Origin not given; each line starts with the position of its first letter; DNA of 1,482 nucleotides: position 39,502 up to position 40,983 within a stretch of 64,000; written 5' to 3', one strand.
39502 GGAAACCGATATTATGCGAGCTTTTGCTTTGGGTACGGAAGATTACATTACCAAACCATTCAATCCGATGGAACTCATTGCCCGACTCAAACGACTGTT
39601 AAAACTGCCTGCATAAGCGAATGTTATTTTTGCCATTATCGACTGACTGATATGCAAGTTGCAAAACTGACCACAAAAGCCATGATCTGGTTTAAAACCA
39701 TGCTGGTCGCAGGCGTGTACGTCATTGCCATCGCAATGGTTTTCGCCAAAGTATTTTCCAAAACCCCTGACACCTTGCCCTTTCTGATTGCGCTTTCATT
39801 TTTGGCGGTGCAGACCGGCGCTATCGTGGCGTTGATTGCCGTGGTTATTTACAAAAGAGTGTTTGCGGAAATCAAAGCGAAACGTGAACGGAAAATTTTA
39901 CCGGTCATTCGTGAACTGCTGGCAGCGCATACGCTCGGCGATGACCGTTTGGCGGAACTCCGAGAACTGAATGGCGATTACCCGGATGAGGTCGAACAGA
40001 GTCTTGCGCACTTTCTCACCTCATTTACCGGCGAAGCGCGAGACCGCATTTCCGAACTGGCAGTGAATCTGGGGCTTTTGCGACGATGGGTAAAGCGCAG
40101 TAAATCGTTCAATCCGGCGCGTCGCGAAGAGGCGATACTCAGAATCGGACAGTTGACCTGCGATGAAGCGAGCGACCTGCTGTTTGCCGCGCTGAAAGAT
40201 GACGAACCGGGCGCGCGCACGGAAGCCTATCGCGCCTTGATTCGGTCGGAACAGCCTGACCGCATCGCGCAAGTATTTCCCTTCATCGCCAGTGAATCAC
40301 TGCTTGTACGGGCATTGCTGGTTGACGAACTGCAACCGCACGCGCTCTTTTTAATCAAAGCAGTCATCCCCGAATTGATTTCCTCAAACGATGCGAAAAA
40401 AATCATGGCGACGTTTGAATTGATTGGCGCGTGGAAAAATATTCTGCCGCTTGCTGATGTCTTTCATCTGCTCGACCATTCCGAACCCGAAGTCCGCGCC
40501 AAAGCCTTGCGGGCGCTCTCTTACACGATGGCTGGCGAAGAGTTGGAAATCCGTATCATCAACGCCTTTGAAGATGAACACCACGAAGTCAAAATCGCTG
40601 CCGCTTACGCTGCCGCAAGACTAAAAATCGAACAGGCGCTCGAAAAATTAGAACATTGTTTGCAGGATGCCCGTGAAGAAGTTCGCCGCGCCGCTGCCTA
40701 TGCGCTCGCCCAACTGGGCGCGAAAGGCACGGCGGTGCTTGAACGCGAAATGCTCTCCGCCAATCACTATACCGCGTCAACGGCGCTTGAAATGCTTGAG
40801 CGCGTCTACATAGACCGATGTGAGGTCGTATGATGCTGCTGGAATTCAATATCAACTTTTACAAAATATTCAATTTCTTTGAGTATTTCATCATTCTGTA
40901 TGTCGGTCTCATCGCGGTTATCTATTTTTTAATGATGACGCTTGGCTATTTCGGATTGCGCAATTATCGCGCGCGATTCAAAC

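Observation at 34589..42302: Non-canonical synthase-dependent exopolysaccharide locus: sulfatase-family membrane transferase + short TPR/beta-barrel porin + pseudoREC-REC regulator + HEAT-repeat membrane protein + PgaC-like GT2 synthase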

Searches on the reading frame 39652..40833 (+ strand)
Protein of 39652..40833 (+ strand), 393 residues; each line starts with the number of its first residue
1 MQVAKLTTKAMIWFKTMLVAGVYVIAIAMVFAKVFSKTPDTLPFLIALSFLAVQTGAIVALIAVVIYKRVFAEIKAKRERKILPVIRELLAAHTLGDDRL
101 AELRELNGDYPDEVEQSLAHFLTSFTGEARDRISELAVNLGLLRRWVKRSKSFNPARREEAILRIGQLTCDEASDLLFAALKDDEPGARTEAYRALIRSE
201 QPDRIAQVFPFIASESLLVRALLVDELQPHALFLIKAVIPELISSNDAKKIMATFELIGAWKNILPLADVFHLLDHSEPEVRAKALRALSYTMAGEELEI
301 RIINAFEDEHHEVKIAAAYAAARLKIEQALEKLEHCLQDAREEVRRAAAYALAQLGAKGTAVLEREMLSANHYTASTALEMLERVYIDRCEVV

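Call 3: search_protein_families(library=pfam, proteins=[window:39652-40833:+], max_evalue=0.01)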
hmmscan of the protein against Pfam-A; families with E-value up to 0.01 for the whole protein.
window:39652-40833:+ (393 aa): 8 families
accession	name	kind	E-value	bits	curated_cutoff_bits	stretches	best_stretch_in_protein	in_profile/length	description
PF13646.12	HEAT_2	-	3.7e-18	66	27.7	2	303-369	5-73/88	HEAT repeats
PF02985.28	HEAT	-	2.3e-11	43.2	23.5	1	330-356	2-28/31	HEAT repeat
PF13513.12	HEAT_EZ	-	2.3e-07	31.6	27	0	326-355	26-55/55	HEAT-like repeat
PF12717.13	Cnd1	-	7.1e-06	26.6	26.4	1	326-368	19-60/162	non-SMC mitotic condensation complex subunit 1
PF00514.29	Arm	-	0.00019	21.8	20.6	0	328-355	12-39/41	Armadillo/beta-catenin-like repeat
PF01602.26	Adaptin_N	-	0.0033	16.5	37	0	268-330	117-185/524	Adaptin N terminal region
PF16416.11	GUN4_N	-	0.0096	16.2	24.3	0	328-368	8-47/83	ARM-like repeat domain, GUN4-N terminal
PF25780.1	TPR_IPO5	-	0.0099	16.6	27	0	270-308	85-125/172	IPO5-like, TPR repeats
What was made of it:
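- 39652..40833 (+): 393-aa inner-membrane protein: two TM helices plus a cytoplasmic HEAT-repeat solenoid; obligate partner of the synthase. HEAT_2 3.7e-18 (call 3).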

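Call 4: search_protein_families(library=ncbifam, proteins=[window:39652-40833:+], max_evalue=0.01)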
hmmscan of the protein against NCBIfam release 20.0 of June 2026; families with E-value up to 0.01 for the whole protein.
window:39652-40833:+ (393 aa): 8 families
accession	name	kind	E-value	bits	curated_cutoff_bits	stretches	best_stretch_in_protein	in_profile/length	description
NF010374.0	PRK13800.1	equivalog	1.1e-07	30.6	1196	1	177-357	627-868/898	fumarate reductase/succinate dehydrogenase flavoprotein subunit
TIGR02270.1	TIGR02270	subfamily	2e-07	30.4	206.8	1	173-372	55-253/410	TIGR02270 family protein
NF045915.1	PhycobilmeDegNblB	equivalog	0.00016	21.3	300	1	263-378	30-150/214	phycobilisome degradation protein NblB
NF058505.1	phyc_lyase_CpeY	equivalog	0.0012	17.5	600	1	313-364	68-119/419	C-phycoerythrin alpha-cysteine-82 phycoerythrobilin lyase CpeY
NF045662.1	DVU0298_fam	equivalog_domain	0.0017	17.9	75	0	325-370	142-186/213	DVU0298 family protein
NF007765.0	PRK10447.1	equivalog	0.0043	16.8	353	1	7-66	127-184/219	FtsH protease modulator YccA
NF007244.0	PRK09687.1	equivalog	0.0061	15.9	275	0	275-355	102-187/285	putative lyase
NF058515.1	phyc_lyase_CpcF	equivalog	0.0079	15.8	220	0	239-361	4-125/200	C-phycocyanin alpha-cysteine-84 phycocyanobilin lyase subunit CpcF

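Call 10: search_solved_structures(query=window:39652-40833:+, max_evalue=0.01)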
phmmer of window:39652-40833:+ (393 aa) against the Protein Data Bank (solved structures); distinct sequences matched with E-value up to 0.01: 22.
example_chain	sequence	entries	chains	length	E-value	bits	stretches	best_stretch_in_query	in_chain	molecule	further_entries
6ft5_A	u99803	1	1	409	5.4e-25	91.3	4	281-380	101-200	alphaRep A3_A3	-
9sah_A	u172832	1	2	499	1.2e-23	86.9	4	275-380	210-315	E4-NB2 synthetic fusion protein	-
6fsq_A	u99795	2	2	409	2.7e-23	85.7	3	288-380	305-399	alphaRep A3_bGFPD | A3_bGFPD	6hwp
4zv6_A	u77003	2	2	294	2e-22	82.9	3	302-358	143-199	AlphaRep-7 | alpha-Rep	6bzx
4xl5_C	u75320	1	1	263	3.9e-16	62.2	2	273-382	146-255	bGFP-A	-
3ltm_A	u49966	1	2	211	2.3e-13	53.1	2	282-382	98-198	Alpha-Rep4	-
3ltj_A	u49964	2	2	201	2.9e-13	52.7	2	282-382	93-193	AlphaRep-4 | bA3-2: binder of A3 protein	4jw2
7p0h_A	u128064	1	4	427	6.1e-13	51.7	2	302-358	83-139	Helicobacter pylori ComF fused to an artificial alphaREP crystallization helper (named B2)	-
5dcq_A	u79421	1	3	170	7.6e-13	51.3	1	301-382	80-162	artificial repeat proteins (alphaREP3)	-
8aw4_A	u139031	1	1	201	2.1e-12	49.9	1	274-382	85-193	ALPHAREP bB-E3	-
6gwc_C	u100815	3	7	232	1.1e-11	47.6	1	301-382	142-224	iE5 ALPHAREP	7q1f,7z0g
9rhz_A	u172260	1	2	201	2.2e-11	46.6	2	280-358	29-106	ALPHAREP bE5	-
6gwd_G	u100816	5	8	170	4.4e-10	42.2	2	301-381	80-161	iiH5 ALPHAREP | iih5 Alpha Repeating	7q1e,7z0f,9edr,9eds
6veh_A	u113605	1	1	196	1.2e-09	40.8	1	278-383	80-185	HEAT repeat domain-containing protein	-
6gx7_E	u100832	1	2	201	2.1e-08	36.8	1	277-381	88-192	iiiA5 ALPHAREP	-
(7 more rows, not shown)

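Call 26: find_homologous_proteins(query=window:39652-40833:+, max_evalue=0.00001)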
Query window:39652-40833:+ (393 aa): 19 proteins with E <= 0.00001 among 8000 candidates.
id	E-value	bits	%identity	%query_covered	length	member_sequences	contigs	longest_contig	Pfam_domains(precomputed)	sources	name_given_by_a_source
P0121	4.1e-245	830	100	100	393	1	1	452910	PF12717.14,PF02985.29,PF13513.13,PF13646.13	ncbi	ncbi:MAG: HEAT repeat domain-containing protein [Acidobacteriota bacterium]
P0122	2.4e-156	538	65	100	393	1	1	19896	PF12717.14,PF02985.29,PF13513.13,PF13646.13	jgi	jgi:HEAT repeat protein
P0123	1.1e-154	533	63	100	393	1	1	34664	PF12717.14,PF02985.29,PF13513.13,PF13646.13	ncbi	-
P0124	2.8e-154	531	64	100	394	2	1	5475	PF02985.29,PF13646.13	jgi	jgi:HEAT repeat protein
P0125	3.7e-154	531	66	100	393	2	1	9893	PF00514.30,PF02985.29,PF13513.13,PF13646.13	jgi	jgi:HEAT repeat protein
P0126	1.0e-152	526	66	97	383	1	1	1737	PF02985.29,PF13513.13,PF13646.13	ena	-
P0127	1.4e-104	368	49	99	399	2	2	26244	PF02985.29,PF13513.13,PF13646.13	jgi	jgi:hypothetical protein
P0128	1.2e-103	365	48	99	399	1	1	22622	PF02985.29,PF13646.13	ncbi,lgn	-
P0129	1.7e-103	364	49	99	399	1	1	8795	PF00514.30,PF02985.29,PF13646.13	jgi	jgi:hypothetical protein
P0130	2.4e-103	364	48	99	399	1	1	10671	PF02985.29,PF13646.13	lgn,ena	-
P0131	2.4e-103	364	48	99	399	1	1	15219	PF02985.29,PF13646.13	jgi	jgi:HEAT repeat protein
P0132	3.7e-97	343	47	99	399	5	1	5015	PF12717.14,PF02985.29,PF13513.13,PF13646.13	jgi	jgi:HEAT repeat protein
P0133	1.3e-95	338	46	99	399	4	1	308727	PF00514.30,PF02985.29,PF13513.13,PF13646.13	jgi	jgi:HEAT repeat protein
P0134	1.6e-95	338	46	99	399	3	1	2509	PF12717.14,PF00514.30,PF02985.29,PF13513.13,PF13646.13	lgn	-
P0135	1.3e-91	325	45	99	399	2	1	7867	PF12717.14,PF00514.30,PF02985.29,PF13513.13,PF13646.13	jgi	jgi:HEAT repeat protein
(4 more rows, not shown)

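Call 69: find_encoding_contigs(protein=P0121, flank=1000, max_places=2)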
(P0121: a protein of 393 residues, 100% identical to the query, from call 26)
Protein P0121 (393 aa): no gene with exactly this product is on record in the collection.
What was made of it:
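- Tried and rejected: Not on record (call 69).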
